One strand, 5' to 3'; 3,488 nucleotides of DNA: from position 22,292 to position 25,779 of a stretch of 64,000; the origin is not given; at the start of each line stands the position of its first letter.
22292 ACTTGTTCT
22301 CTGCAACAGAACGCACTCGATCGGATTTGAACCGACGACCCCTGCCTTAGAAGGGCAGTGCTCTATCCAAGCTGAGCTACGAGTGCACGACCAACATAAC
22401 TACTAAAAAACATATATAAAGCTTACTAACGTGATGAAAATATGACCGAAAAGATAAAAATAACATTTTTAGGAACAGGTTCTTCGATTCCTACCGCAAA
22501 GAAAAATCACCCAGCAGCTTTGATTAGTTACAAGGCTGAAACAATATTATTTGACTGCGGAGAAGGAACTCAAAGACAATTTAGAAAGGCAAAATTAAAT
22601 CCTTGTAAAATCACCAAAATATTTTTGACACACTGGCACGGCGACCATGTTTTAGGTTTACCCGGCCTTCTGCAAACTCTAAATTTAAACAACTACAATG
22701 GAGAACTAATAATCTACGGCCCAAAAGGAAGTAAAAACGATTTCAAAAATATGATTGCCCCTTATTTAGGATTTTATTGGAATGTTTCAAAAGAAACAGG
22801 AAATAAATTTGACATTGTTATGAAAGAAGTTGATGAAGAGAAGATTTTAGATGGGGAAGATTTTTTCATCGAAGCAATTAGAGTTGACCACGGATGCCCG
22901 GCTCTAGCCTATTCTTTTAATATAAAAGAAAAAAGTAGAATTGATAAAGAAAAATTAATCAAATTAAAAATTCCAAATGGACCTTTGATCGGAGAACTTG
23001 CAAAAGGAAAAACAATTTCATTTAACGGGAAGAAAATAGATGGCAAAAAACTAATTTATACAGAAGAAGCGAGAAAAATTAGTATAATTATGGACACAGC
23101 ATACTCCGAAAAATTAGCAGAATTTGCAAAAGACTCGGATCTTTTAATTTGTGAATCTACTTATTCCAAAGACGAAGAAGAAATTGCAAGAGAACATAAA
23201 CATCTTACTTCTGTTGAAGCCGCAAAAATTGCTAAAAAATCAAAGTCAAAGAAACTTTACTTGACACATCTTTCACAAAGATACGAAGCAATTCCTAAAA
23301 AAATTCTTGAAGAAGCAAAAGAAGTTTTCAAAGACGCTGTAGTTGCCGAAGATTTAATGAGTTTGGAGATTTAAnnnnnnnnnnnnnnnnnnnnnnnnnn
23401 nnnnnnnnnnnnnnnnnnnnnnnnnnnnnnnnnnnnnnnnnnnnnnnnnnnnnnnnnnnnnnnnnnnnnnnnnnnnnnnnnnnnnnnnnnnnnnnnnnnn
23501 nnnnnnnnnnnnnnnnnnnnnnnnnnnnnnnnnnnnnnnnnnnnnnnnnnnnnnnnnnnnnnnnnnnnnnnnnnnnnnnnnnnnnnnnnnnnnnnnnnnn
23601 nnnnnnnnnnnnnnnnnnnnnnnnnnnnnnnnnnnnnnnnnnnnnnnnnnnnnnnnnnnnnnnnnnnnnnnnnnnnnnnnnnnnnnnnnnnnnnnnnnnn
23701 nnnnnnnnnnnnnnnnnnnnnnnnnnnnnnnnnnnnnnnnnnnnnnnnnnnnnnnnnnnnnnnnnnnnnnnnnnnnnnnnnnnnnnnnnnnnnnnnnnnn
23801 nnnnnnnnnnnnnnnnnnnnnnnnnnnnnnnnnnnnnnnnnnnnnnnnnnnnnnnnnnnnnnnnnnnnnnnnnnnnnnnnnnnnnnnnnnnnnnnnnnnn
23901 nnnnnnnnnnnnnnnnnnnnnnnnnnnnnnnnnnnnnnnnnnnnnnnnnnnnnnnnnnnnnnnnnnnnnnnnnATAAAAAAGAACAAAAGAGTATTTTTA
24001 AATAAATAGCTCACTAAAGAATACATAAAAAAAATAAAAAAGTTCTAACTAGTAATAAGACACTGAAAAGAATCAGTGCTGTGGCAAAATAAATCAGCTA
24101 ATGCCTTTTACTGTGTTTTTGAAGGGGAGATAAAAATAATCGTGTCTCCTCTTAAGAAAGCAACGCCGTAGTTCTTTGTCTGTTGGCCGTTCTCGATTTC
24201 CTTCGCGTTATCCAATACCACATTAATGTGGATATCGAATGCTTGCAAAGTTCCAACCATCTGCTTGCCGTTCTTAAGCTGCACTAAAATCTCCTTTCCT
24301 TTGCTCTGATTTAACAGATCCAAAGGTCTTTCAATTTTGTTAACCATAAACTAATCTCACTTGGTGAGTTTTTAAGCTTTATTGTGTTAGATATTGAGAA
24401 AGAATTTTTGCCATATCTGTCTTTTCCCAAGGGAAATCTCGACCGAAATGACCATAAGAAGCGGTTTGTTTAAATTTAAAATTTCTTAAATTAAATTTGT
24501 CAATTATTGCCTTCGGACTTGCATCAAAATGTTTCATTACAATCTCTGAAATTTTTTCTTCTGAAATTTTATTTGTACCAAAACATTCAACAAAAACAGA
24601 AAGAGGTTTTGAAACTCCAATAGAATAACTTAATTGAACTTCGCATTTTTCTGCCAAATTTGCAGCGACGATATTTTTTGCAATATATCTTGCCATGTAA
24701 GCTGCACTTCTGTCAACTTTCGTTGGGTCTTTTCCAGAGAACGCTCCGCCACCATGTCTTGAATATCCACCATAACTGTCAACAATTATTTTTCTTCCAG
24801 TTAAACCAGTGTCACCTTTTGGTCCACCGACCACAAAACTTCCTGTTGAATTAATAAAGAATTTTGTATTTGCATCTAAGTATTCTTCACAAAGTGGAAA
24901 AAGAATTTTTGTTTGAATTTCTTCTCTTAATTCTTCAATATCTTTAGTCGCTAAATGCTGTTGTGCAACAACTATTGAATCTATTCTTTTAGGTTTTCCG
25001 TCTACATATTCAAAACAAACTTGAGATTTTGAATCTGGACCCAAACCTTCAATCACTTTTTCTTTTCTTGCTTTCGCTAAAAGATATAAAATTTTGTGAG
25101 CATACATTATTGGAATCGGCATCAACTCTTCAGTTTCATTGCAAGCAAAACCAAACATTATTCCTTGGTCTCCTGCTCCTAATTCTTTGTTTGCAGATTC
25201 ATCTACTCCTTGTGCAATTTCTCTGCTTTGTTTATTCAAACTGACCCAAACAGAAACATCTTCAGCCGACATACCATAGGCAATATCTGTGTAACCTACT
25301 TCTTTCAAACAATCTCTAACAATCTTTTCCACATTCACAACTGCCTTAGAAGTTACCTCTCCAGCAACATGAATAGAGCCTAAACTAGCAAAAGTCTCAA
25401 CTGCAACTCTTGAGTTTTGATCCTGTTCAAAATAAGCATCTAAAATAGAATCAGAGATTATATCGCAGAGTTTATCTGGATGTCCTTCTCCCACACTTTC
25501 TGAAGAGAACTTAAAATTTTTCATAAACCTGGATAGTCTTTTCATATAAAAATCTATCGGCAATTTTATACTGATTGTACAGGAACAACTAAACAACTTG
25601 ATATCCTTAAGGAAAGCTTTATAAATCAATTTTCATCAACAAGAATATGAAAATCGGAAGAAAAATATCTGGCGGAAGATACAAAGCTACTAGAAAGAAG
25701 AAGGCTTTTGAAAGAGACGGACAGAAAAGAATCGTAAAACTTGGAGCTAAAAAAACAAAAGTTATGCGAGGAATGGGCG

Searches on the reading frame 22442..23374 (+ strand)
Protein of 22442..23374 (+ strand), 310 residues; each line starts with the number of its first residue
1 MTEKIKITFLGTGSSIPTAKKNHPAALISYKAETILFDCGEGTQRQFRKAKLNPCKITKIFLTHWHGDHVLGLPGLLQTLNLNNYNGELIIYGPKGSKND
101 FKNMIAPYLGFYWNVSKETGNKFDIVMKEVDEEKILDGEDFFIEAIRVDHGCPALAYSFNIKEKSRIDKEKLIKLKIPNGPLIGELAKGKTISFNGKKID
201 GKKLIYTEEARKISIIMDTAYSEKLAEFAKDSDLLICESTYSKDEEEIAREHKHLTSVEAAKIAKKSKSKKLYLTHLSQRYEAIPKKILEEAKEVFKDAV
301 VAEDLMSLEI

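Call 32: search_protein_families(library=pfam, proteins=[window:22442-23374:+], max_evalue=0.001)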
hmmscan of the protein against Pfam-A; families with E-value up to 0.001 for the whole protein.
window:22442-23374:+ (310 aa): 4 families
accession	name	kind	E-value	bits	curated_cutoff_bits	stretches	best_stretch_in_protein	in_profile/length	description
PF12706.13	Lactamase_B_2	-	1.1e-13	51.7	27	2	34-104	2-73/200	Beta-lactamase superfamily domain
PF00753.33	Lactamase_B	-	1.7e-12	48.2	22.7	1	25-140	8-121/196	Metallo-beta-lactamase superfamily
PF13691.12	Lactamase_B_4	-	6.8e-08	32.5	27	1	16-70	5-61/63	tRNase Z endonuclease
PF23023.1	Anti-Pycsar_Apyc1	-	0.00018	21.5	50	1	5-75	3-72/250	Anti-Pycsar protein Apyc1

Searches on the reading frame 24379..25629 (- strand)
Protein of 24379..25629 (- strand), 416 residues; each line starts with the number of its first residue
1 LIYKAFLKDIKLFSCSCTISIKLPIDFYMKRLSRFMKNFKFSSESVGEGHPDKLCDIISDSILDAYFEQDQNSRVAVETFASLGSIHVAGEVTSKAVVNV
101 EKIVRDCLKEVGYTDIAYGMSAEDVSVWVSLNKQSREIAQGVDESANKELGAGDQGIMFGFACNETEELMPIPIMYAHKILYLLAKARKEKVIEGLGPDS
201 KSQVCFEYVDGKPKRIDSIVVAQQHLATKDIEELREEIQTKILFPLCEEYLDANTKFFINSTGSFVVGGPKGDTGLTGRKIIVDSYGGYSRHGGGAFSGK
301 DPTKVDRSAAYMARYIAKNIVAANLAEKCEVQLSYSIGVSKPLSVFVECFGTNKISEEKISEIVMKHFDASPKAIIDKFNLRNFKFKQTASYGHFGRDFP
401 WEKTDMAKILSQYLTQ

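Call 32: search_protein_families(library=pfam, proteins=[window:24379-25629:-], max_evalue=0.001)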
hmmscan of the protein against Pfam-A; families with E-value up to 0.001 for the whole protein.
window:24379-25629:- (416 aa): 3 families
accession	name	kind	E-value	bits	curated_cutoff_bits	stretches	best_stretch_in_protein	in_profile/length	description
PF02773.21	S-AdoMet_synt_C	-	8.6e-68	227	25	1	267-403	1-138/138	S-adenosylmethionine synthetase, C-terminal domain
PF02772.21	S-AdoMet_synt_M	-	1.9e-40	138.2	29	1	150-265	2-120/120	S-adenosylmethionine synthetase, central domain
PF00438.25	S-AdoMet_synt_N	-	6.9e-36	123.2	33.1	1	39-135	2-98/99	S-adenosylmethionine synthetase, N-terminal domain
